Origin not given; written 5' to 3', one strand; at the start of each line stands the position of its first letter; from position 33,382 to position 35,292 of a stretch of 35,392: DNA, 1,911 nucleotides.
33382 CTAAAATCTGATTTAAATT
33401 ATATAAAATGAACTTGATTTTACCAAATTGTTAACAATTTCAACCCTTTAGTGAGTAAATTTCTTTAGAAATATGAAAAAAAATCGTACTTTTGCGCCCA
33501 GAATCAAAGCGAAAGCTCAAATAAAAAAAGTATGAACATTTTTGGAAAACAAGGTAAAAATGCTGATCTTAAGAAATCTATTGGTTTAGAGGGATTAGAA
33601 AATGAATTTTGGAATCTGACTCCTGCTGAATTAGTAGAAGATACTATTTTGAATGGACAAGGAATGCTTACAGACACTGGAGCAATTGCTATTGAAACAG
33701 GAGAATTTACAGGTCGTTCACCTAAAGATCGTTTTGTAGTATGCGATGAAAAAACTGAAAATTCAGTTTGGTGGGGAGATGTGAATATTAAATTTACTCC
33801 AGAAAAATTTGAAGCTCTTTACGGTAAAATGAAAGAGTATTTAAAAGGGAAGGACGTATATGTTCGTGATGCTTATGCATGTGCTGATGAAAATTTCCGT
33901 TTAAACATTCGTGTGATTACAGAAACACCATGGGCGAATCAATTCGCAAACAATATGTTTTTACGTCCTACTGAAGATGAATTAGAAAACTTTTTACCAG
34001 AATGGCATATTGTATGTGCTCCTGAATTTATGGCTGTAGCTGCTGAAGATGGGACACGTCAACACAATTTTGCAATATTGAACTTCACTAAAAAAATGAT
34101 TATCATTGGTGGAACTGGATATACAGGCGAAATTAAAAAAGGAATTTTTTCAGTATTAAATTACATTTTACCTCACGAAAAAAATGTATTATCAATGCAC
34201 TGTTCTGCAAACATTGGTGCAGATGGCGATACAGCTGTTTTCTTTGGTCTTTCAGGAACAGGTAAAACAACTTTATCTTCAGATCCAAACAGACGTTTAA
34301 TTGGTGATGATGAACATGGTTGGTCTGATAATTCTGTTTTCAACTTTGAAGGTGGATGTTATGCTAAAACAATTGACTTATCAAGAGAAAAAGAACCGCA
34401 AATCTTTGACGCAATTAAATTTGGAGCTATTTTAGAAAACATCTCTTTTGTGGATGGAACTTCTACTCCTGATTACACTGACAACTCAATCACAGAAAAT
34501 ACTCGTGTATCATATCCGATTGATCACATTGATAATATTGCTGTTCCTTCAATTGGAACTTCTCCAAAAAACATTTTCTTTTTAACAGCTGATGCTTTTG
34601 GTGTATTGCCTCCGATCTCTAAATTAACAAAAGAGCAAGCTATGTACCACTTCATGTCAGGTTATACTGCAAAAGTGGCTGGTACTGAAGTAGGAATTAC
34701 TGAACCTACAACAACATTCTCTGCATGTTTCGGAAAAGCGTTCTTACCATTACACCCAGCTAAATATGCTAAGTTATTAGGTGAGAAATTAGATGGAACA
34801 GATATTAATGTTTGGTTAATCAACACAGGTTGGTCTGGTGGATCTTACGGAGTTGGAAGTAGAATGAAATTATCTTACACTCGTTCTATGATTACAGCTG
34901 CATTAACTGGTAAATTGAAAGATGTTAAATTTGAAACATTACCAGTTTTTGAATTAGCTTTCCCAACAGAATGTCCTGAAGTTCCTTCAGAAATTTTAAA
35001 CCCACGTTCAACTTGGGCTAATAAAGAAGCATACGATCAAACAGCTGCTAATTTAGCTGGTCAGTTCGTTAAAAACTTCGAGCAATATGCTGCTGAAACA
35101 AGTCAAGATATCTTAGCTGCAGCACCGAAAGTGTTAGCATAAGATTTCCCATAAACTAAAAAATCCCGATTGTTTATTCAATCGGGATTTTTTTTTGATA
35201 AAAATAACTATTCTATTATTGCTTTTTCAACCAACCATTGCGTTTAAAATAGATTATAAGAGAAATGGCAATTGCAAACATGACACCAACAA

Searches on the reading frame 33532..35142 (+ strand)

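Call 96: search_protein_families(library=pfam, proteins=[window:33532-35142:+], max_evalue=0.00001)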
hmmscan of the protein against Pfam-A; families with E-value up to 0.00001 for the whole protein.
window:33532-35142:+ (536 aa): 1 family
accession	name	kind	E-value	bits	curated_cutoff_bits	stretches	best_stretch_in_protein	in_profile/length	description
PF01293.25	PEPCK_ATP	-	1.6e-223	743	26.5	1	26-487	4-465/465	Phosphoenolpyruvate carboxykinase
